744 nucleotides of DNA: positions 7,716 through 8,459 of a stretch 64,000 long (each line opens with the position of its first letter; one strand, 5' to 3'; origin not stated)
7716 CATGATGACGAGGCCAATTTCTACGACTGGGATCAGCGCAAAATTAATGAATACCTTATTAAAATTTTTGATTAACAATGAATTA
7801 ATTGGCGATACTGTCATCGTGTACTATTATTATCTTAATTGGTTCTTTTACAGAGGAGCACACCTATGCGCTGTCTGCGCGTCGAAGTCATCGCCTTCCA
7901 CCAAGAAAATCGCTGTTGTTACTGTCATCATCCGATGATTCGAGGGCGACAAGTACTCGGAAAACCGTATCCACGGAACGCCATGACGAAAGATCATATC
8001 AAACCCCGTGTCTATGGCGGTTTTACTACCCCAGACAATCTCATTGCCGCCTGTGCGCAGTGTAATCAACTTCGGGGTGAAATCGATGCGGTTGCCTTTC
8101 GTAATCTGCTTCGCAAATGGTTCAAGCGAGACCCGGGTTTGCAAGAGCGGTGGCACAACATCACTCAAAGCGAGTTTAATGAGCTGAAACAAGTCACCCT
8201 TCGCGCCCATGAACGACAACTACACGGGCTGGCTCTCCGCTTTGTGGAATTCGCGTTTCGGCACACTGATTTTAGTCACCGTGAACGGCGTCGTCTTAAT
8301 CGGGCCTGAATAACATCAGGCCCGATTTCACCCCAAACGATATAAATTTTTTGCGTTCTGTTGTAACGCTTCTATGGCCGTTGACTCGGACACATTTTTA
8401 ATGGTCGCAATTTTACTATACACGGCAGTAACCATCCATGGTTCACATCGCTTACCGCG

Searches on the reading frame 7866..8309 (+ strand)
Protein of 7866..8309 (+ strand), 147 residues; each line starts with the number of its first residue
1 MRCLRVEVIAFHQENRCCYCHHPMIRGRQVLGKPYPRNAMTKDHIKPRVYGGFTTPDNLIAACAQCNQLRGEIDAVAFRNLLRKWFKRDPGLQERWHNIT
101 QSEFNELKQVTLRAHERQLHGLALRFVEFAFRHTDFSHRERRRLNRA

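Call 88: search_protein_families(library=pfam, proteins=[window:7866-8309:+], max_evalue=0.001)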
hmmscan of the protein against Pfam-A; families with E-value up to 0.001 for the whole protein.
window:7866-8309:+ (147 aa): 2 families
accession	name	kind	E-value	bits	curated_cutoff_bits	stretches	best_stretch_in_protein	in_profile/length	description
PF01844.29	HNH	-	8.2e-09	35.9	21.4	1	17-70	1-44/47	HNH endonuclease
PF14279.12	HNH_5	-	3e-07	30.7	27.5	1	33-71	6-44/56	HNH endonuclease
